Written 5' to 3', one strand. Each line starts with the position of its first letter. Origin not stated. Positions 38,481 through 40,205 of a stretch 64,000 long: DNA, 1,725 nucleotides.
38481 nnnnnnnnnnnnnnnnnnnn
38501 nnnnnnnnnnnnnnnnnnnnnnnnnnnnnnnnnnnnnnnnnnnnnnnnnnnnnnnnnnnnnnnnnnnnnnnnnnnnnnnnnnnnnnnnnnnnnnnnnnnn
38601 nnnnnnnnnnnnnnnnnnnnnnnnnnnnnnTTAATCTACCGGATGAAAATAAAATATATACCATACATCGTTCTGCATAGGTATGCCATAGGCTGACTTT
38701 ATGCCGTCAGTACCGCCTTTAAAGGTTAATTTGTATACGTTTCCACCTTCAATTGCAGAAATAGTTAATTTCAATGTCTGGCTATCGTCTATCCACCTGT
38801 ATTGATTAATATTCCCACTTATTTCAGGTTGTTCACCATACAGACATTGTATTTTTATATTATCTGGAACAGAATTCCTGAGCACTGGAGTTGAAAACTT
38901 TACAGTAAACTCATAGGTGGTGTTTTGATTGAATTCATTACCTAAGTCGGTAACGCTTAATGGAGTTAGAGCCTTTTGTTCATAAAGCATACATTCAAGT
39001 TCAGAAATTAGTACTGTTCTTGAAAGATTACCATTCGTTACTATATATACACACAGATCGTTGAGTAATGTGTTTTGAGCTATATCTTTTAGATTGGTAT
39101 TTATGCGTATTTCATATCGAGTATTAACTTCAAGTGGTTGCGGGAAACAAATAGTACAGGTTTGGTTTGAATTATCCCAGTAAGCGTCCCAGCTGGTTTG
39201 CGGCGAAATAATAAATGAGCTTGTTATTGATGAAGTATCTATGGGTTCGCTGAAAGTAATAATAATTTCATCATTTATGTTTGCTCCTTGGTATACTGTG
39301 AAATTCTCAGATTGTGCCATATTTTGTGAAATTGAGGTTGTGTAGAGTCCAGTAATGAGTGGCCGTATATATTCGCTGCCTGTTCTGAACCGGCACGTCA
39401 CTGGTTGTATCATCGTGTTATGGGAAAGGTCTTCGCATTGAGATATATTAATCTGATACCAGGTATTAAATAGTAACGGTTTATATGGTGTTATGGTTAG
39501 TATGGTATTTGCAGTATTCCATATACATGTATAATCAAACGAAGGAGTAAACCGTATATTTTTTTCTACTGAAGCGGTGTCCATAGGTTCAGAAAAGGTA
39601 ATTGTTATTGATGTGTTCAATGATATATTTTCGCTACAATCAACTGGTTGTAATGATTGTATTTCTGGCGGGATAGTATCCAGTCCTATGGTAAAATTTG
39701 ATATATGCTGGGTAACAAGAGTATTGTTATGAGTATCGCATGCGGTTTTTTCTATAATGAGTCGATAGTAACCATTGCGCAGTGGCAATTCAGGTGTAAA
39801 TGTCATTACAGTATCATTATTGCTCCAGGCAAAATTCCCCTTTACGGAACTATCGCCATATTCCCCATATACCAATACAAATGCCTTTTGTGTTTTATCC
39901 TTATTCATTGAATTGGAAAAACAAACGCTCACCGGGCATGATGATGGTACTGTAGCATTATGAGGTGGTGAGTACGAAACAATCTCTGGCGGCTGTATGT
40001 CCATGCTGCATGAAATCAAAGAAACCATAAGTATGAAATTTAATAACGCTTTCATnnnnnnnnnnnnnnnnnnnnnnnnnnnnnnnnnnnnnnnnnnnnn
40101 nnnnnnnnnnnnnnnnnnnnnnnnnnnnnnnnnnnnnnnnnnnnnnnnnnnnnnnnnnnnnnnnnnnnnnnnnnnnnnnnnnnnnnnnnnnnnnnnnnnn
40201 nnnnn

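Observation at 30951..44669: Nine-gene, translationally coupled efflux-like operon with five accessory lipoproteins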

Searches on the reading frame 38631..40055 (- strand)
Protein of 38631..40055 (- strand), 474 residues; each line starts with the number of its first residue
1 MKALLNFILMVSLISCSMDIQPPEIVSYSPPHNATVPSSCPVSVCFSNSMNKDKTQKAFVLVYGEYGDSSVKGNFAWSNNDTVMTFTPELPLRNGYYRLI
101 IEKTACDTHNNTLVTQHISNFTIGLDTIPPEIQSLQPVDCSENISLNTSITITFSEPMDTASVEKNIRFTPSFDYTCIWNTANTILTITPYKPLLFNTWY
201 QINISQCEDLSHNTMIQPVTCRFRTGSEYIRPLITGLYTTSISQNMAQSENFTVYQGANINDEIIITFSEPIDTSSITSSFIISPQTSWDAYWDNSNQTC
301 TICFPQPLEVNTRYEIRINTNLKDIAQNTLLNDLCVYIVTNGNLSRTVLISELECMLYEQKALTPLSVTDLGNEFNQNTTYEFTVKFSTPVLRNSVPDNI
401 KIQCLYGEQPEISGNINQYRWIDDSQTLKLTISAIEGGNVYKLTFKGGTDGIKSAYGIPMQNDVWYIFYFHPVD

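Call 4: search_protein_families(library=pfam, proteins=[window:38631-40055:-], max_evalue=0.01)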
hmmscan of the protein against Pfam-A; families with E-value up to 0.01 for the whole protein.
window:38631-40055:- (474 aa): 3 families
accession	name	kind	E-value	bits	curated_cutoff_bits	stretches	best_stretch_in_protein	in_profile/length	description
PF13205.12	Big_5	-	1.6e-46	157.8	23.6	4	126-225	1-105/105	Bacterial Ig-like domain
PF04234.18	CopC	-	0.00067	21.1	23.3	0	25-110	4-83/92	CopC domain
PF10989.13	DUF2808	-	0.0073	16.8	25.3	0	291-319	81-110/146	Protein of unknown function (DUF2808)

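Call 5: search_protein_families(library=ncbifam, proteins=[window:38631-40055:-], max_evalue=0.01)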
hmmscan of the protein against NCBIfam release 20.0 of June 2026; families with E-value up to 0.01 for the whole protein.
window:38631-40055:- (474 aa): 1 family
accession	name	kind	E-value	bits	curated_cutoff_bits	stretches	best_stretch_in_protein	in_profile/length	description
NF033814.1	copper_CopC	equivalog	6.4e-05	23.3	95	1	23-111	12-98/107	copper homeostasis periplasmic binding protein CopC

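Call 8: find_related_loci(query=window:38631-40055:-, collection=genome_contigs, flank=10000)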
Query window:38631-40055:- (474 aa) in genome_contigs; peptide patterns used: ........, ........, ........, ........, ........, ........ (x = any residue, [..] = any of these).
11 stretches matched a pattern; 1 encode a relative of the query (tblastn E <= 1e-3); 1 distinct loci.
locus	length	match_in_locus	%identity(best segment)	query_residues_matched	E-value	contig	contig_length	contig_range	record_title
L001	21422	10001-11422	85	1-474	0e+0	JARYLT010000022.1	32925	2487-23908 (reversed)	MAG: Spirochaetota bacterium isolate A05DMB-I-13 NODE_22_length_32925_cov_4.413998, whole genome shotgun sequence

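Call 10: find_homologous_proteins(query=window:38631-40055:-)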
Query window:38631-40055:- (474 aa): 94 proteins with E <= 0.001 among 4242 candidates.
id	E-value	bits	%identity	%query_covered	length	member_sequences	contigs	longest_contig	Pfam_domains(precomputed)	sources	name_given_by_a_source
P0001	0.0e+0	1082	100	100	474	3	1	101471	PF13205.13,PF26111.1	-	-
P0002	1.1e-281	952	88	100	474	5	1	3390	PF13205.13,PF26111.1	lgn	-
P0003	4.6e-276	934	85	100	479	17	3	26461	PF13205.13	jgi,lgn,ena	-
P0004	3.3e-257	872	79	100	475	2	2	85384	PF13205.13,PF26111.1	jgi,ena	-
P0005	6.2e-255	864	78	100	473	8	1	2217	PF13205.13,PF26111.1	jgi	-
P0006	1.8e-234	797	74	100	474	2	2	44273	PF13205.13,PF26111.1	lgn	-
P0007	2.9e-179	615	59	98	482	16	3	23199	PF13205.13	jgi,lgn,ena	jgi:hypothetical protein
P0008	1.4e-171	589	56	100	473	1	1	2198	PF13205.13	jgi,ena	-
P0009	2.6e-169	582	54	100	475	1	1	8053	PF13205.13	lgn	-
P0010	1.3e-154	533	54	100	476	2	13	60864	PF13205.13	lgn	-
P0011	3.7e-149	516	51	97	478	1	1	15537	PF13205.13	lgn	-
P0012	5.3e-148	512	50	100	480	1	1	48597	PF13205.13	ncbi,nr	ncbi:MAG: Ig-like domain-containing protein [Spirochaetes bacterium]|nr:Ig-like domain-containing pr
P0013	1.5e-147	510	50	100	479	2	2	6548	PF13205.13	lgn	-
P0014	8.5e-147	508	50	100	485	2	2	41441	PF13205.13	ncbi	-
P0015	1.9e-39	154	28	96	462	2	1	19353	PF13205.13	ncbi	-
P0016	7.1e-39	152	26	99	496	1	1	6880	PF13205.13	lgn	-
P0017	3.7e-33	133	32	57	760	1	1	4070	PF13205.13,PF17964.8,PF04234.19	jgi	jgi:methionine-rich copper-binding protein CopC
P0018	4.1e-31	126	30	74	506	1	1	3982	PF13205.13,PF04234.19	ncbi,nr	ncbi:MAG: Ig-like domain-containing protein [Spirochaetia bacterium]|nr:Ig-like domain-containing pr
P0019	7.5e-30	122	28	67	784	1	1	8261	PF13205.13,PF03793.25,PF17970.8,PF19078.7,PF00041.28,PF04234.19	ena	-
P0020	5.1e-28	116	26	97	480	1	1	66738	PF13205.13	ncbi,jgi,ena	jgi:hypothetical protein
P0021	5.9e-28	116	27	97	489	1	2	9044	PF13205.13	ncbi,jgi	jgi:hypothetical protein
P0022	1.4e-27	115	28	67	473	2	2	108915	PF13205.13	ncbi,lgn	-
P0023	3.7e-23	100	26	68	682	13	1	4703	PF07495.20,PF13205.13,PF03793.25,PF17964.8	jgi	-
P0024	7.1e-23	99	31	63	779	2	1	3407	PF13205.13,PF11999.14,PF19078.7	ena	-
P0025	3.0e-22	97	29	65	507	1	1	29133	PF13205.13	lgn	-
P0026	5.3e-22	96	28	57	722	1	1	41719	PF13205.13,PF19078.7,PF04234.19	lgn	-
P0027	1.4e-20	92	25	66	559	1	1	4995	PF13205.13,PF19078.7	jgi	-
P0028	2.2e-19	88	27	70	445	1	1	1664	PF13205.13,PF04234.19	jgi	jgi:hypothetical protein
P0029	1.1e-18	85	27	51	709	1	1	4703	PF13205.13,PF04234.19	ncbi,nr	ncbi:MAG: Ig-like domain-containing protein, partial [Candidatus Thermoplasmatota archaeon]|nr:Ig-li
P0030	5.0e-18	83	28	44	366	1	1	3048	PF13205.13,PF17964.8,PF19078.7,PF04234.19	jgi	-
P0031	7.6e-18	83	29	35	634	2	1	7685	PF07495.20,PF13205.13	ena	-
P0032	1.3e-17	82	34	44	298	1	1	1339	PF13205.13,PF04234.19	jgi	jgi:hypothetical protein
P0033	1.5e-17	82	32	44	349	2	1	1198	PF13205.13,PF13517.13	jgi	jgi:hypothetical protein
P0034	3.2e-17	81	24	81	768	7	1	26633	PF13205.13,PF04234.19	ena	-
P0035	7.1e-17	79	26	66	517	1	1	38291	PF13205.13,PF04234.19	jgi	jgi:methionine-rich copper-binding protein CopC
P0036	6.9e-16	76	28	58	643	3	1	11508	PF01839.30,PF13205.13,PF13517.13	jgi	jgi:hypothetical protein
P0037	3.7e-15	74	26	68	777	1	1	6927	PF01839.30,PF13205.13,PF13517.13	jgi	jgi:hypothetical protein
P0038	4.7e-15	73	31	46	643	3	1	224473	PF01839.30,PF13205.13,PF13517.13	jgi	jgi:hypothetical protein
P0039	7.2e-15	73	25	70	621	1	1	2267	PF01839.30,PF13205.13,PF13517.13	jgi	jgi:hypothetical protein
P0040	1.2e-14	72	28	51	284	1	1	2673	PF13205.13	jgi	jgi:hypothetical protein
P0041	2.4e-14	71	28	41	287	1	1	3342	PF13205.13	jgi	-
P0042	2.6e-14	71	24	65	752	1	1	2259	PF13205.13,PF04234.19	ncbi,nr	ncbi:MAG: Ig-like domain-containing protein, partial [Thermoplasmata archaeon]|nr:Ig-like domain-con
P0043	4.9e-14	70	26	66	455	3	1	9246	PF13205.13,PF19078.7,PF04234.19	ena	-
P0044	8.3e-14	69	33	43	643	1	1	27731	PF01839.30,PF13205.13,PF13517.13,PF04234.19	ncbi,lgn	-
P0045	1.1e-13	69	25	44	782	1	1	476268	PF13205.13,PF04234.19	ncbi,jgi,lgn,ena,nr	ncbi:MAG: Ig-like domain-containing protein [Proteobacteria bacterium]|nr:Ig-like domain-containing 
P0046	1.1e-13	69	25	44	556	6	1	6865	PF13205.13,PF13750.13,PF17964.8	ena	-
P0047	1.5e-13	68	27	68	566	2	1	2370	PF23034.2,PF13205.13,PF19078.7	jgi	-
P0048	1.6e-13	68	28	52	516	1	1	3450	PF13205.13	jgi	-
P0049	3.8e-13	67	26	73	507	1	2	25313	PF13205.13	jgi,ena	-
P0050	1.0e-12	66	27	42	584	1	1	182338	PF13205.13,PF19078.7,PF04234.19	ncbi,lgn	-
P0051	2.4e-12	65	28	41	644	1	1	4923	PF01839.30,PF13205.13,PF13517.13,PF04234.19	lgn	-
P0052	3.7e-12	64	28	47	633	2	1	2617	PF13205.13,PF17964.8,PF00041.28,PF04234.19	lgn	-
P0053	4.0e-12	64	27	70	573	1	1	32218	PF13205.13,PF11999.14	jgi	jgi:hypothetical protein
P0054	5.8e-12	63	43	22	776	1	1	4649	PF27332.1,PF13229.13,PF13205.13,PF01095.26,PF17957.8,PF13750.13,PF13717.12,PF09136.17,PF19077.7,PF05048.20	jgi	jgi:parallel beta-helix repeat protein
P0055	1.2e-11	62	25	57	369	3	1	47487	PF13205.13,PF04234.19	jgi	jgi:methionine-rich copper-binding protein CopC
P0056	1.1e-10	59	31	45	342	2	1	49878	PF13205.13,PF04234.19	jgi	-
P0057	3.9e-10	57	28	54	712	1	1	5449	PF13715.13,PF13205.13,PF13620.13,PF17210.10,PF19078.7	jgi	jgi:hypothetical protein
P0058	1.0e-9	56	33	30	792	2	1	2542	PF13205.13,PF16158.12,PF05345.19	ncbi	-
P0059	1.2e-9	56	34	23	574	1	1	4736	PF13205.13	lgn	-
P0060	3.2e-9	54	34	23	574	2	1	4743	PF13205.13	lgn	-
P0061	6.7e-9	53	28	50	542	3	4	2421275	PF13205.13,PF19077.7,PF09134.17,PF04234.19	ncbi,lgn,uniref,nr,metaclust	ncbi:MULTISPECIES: Ig-like domain-containing protein [Methanobacterium]|uniref:Ig-like domain-contai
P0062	7.8e-9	53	29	32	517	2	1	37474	PF13205.13,PF04234.19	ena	-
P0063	9.7e-9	53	28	45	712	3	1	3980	PF13205.13,PF26111.1,PF04234.19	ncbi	ncbi:MAG: Ig-like domain-containing protein, partial [Thiohalomonadales bacterium]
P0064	1.5e-8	52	25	45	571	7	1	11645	PF13205.13,PF09373.16,PF19078.7,PF19077.7,PF04234.19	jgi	-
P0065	3.1e-8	51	22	54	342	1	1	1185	PF13205.13,PF04234.19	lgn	-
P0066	4.8e-8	50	28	39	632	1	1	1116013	PF13205.13,PF13529.14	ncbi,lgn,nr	ncbi:MAG: Ig-like domain-containing protein [Candidatus Kerfeldbacteria bacterium]|nr:Ig-like domain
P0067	5.1e-8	50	28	50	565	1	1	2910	PF13205.13,PF07705.18,PF19078.7,PF00041.28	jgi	jgi:hypothetical protein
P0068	5.3e-8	50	26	32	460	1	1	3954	PF13205.13,PF22076.3,PF19078.7,PF04234.19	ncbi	-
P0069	5.4e-8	50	36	22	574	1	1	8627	PF13205.13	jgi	jgi:hypothetical protein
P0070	1.3e-7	49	28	46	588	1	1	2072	PF13313.12,PF13205.13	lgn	-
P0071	1.6e-7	49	25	46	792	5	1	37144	PF13205.13,PF13517.13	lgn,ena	-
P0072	1.8e-7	48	30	19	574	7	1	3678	PF13205.13,PF13620.13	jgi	jgi:hypothetical protein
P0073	2.6e-7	48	37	21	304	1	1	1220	PF13205.13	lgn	-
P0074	3.6e-7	47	34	21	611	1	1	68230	PF13205.13,PF06739.18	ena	-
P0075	3.8e-7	47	24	90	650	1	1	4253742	PF13205.13,PF04234.19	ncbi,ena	-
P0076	4.9e-7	47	29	48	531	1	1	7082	PF13205.13,PF24684.2,PF01436.28,PF25021.2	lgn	-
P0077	6.4e-7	47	27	39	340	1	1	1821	PF13205.13,PF19078.7,PF04234.19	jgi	-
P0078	1.2e-6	46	26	42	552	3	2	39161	PF13205.13,PF17964.8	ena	-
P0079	1.5e-6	45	27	30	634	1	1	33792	PF13205.13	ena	-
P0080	2.8e-6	44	27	41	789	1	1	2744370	PF13205.13,PF19078.7,PF04234.19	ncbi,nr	ncbi:MAG: Ig-like domain-containing protein [Methanobacterium sp. ERen5]|nr:MAG: Ig-like domain-cont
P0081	4.9e-6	44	31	42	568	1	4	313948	PF13205.13,PF19078.7,PF04234.19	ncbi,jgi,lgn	-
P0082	6.5e-6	43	35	23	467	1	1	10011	PF13205.13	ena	-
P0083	7.0e-6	43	26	43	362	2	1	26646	PF13205.13,PF22076.3,PF13287.13,PF13290.14,PF11589.15,PF19078.7,PF19077.7,PF04234.19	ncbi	ncbi:MAG: Ig-like domain-containing protein [Methanothermobacter sp.]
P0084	1.9e-5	42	27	48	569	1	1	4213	PF13205.13,PF07705.18,PF00041.28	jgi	jgi:hypothetical protein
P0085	4.5e-5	41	36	22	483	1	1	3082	PF13205.13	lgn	-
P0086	9.4e-5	39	32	17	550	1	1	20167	PF00059.28,PF13205.13,PF17964.8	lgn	-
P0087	1.0e-4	39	27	36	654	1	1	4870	PF13205.13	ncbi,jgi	-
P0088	1.9e-4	38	35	21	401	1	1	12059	PF13205.13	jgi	jgi:hypothetical protein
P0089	2.0e-4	38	39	20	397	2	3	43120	PF13205.13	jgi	jgi:hypothetical protein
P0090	2.8e-4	38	25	46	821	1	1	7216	PF13205.13,PF09134.17,PF04234.19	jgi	jgi:methionine-rich copper-binding protein CopC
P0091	4.0e-4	37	25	43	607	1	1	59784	PF13205.13,PF04234.19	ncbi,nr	ncbi:MAG: Ig-like domain-containing protein [Methanobacterium sp.]|nr:Ig-like domain-containing prot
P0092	4.9e-4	37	34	9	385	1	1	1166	PF13205.13,PF24295.2,PF04234.19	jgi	jgi:methionine-rich copper-binding protein CopC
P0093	5.0e-4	37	33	27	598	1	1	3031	PF27332.1,PF00801.27,PF13205.13,PF13750.13,PF19077.7,PF20164.5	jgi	jgi:hypothetical protein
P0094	9.2e-4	36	35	20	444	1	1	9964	PF13205.13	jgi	jgi:hypothetical protein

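Call 11: find_encoding_contigs(protein=P0012, flank=10000, max_places=2)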
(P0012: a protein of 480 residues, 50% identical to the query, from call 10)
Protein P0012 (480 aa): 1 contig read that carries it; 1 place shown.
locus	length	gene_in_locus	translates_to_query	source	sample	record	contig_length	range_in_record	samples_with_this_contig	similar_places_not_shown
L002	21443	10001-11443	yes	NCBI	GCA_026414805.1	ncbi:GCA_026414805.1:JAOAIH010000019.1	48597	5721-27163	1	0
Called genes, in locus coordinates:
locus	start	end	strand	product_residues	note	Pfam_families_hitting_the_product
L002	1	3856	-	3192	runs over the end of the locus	?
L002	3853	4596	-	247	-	-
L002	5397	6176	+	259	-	-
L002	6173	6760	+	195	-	PF12895:ANAPC3 (faint), PF13181:TPR_8 (faint), PF13424:TPR_12 (faint), PF13428:TPR_14 (faint), PF00515:TPR_1 (faint), PF07719:TPR_2 (faint), PF13432:TPR_16, PF14559:TPR_19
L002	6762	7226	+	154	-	-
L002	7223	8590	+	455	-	PF02321:OEP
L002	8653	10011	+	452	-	PF25917:BSH_RND, PF25919:BSH_CusB (faint), PF25973:BSH_CzcB, PF25954:Beta-barrel_RND_2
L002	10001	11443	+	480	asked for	PF13205:Big_5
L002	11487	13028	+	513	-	PF13205:Big_5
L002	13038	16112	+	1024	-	PF00873:ACR_tran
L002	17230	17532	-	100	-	-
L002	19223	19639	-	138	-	PF03061:4HBT (weak)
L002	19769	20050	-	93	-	-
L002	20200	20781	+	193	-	PF02085:Cytochrom_CIII (faint), PF13435:Cytochrome_C554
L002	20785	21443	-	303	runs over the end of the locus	-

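Call 12: find_encoding_contigs(protein=P0015, flank=10000, max_places=2)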
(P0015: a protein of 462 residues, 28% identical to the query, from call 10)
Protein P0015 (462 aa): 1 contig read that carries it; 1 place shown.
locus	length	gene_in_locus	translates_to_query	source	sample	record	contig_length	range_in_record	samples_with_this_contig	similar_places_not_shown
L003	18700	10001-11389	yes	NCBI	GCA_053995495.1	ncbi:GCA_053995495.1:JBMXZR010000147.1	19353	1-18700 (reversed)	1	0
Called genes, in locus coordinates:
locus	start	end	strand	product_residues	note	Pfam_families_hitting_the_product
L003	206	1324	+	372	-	PF00988:CPSase_sm_chain, PF00117:GATase, PF07722:Peptidase_C26 (faint)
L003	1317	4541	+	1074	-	PF25596:CPSase_L_D1, PF02786:CPSase_L_D2, PF02787:CPSase_L_D3, PF25596:CPSase_L_D1, PF02222:ATP-grasp, PF02655:ATP-grasp_3, PF02786:CPSase_L_D2, PF07478:Dala_Dala_lig_C, +5 more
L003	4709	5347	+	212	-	PF13424:TPR_12 (faint), PF24575:TPR_Slam (faint), PF00515:TPR_1 (faint), PF21033:RMD1-3 (faint), PF25063:ARM_TT21_C (faint), PF13174:TPR_6 (faint), PF13181:TPR_8 (faint), PF07719:TPR_2 (weak), +6 more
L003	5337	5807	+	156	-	-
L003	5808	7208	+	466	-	PF02321:OEP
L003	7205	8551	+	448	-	PF25917:BSH_RND, PF25973:BSH_CzcB, PF25919:BSH_CusB (weak), PF25881:HH_YBHG, PF25944:Beta-barrel_RND (weak), PF25954:Beta-barrel_RND_2, PF25967:RND-MFP_C (weak), PF25989:YknX_C, +1 more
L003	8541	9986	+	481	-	PF13205:Big_5, PF17964:Big_10 (faint), PF13205:Big_5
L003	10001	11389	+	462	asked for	PF13205:Big_5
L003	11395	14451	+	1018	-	PF00873:ACR_tran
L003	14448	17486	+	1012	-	PF00873:ACR_tran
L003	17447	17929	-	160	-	-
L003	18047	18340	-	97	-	PF01637:ATPase_2 (weak)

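Call 13: find_encoding_contigs(protein=P0020, flank=10000, max_places=2)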
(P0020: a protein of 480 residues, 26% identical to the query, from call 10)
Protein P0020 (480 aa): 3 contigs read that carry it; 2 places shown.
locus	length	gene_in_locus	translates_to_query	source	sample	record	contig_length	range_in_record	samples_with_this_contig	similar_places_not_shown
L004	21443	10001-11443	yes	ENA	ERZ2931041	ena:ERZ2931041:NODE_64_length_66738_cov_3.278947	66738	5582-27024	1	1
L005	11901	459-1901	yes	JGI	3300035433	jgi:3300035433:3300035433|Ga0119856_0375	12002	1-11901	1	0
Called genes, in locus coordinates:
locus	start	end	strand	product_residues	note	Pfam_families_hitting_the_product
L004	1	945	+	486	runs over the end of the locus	PF02321:OEP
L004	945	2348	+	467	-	PF25919:BSH_CusB (faint), PF25917:BSH_RND, PF25973:BSH_CzcB, PF25944:Beta-barrel_RND (weak), PF25954:Beta-barrel_RND_2, PF25967:RND-MFP_C (weak), PF25975:CzcB_C (weak), PF25989:YknX_C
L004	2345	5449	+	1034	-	PF00873:ACR_tran, PF02355:SecD_SecF_C (faint)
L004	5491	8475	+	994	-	PF00873:ACR_tran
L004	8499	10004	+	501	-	PF13205:Big_5, PF17964:Big_10 (faint), PF13205:Big_5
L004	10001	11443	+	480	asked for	PF13205:Big_5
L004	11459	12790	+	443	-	PF02447:GntP_permease, PF03600:CitMHS (faint), PF03553:Na_H_antiporter (weak)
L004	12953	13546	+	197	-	-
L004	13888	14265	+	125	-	PF01042:Ribonuc_L-PSP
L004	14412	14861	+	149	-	-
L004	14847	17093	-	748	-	PF07696:7TMR-DISMED2, PF07695:7TMR-DISM_7TM, PF13581:HATPase_c_2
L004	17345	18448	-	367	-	PF04389:Peptidase_M28, PF05343:Peptidase_M42 (faint), PF01546:Peptidase_M20, PF07687:M20_dimer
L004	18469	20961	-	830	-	PF00483:NTP_transferase, PF12804:NTP_transf_3 (weak), PF25084:LbH_EIF2B, PF25247:LbH_GLGC (weak), PF24894:Hexapep_GlmU, PF25087:GMPPB_C, PF00132:Hexapep (weak), PF02878:PGM_PMM_I, +1 more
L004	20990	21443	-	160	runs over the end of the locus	PF10502:Peptidase_S26, PF00717:Peptidase_S24 (weak)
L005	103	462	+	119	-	-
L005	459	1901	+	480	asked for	PF13205:Big_5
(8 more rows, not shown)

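Call 15: find_encoding_contigs(protein=P0022, flank=10000, max_places=2)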
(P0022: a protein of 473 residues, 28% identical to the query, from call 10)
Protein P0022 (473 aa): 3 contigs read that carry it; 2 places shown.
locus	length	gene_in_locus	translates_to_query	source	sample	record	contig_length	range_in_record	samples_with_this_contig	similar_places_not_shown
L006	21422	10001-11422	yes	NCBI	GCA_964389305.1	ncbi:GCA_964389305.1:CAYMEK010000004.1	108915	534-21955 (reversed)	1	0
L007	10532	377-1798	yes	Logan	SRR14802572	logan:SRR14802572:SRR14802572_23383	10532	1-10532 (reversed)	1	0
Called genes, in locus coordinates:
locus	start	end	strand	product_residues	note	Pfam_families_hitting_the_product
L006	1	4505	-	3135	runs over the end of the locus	-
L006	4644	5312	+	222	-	PF12895:ANAPC3 (faint), PF00515:TPR_1 (faint), PF07719:TPR_2 (faint), PF13181:TPR_8 (faint), PF13424:TPR_12 (faint), PF13428:TPR_14 (faint), PF13432:TPR_16 (weak), PF14559:TPR_19 (weak), +3 more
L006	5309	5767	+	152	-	-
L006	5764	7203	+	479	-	PF02321:OEP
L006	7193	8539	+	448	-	PF25919:BSH_CusB (faint), PF25917:BSH_RND, PF25973:BSH_CzcB, PF25885:HH_EMRA (weak), PF25944:Beta-barrel_RND, PF25954:Beta-barrel_RND_2, PF25967:RND-MFP_C (weak), PF25989:YknX_C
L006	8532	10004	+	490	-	PF13205:Big_5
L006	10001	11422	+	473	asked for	PF13205:Big_5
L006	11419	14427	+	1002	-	PF00873:ACR_tran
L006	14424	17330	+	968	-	PF00873:ACR_tran, PF03176:MMPL (faint), PF02355:SecD_SecF_C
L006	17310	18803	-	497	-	-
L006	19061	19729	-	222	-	-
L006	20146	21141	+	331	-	PF00005:ABC_tran, PF13304:AAA_21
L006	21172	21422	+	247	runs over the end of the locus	PF01061:ABC2_membrane, PF12698:ABC2_membrane_3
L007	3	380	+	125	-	?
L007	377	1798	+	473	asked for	PF13205:Big_5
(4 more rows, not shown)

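Call 16: find_encoding_contigs(protein=P0025, flank=10000, max_places=2)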
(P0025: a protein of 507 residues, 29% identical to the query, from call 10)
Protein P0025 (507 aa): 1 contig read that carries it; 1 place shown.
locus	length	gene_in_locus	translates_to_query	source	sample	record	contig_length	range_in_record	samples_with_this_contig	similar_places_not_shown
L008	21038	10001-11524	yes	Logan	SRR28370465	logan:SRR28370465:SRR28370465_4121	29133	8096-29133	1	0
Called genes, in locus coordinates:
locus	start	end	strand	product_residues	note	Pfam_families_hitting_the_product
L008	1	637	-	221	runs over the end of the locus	PF00589:Phage_integrase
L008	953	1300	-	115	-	-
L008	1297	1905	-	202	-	-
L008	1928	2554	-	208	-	PF03781:FGE-sulfatase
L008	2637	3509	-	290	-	-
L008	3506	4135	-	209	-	-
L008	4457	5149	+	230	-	PF12895:ANAPC3 (faint), PF23914:TPR_CcmH_CycH (faint), PF25062:ARM_TT21_N (faint), PF14559:TPR_19, PF13432:TPR_16 (weak), PF24575:TPR_Slam, PF13432:TPR_16 (weak), PF14559:TPR_19 (weak), +6 more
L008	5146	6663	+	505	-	PF02321:OEP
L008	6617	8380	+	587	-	PF25917:BSH_RND, PF25973:BSH_CzcB, PF25944:Beta-barrel_RND, PF25954:Beta-barrel_RND_2, PF25990:Beta-barrel_YknX (weak)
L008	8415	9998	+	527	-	PF13205:Big_5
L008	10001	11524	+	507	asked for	PF13205:Big_5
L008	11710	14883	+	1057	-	PF00873:ACR_tran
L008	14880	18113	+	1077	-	PF00873:ACR_tran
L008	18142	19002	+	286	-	-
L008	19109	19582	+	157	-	-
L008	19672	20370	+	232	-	-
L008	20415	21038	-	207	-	?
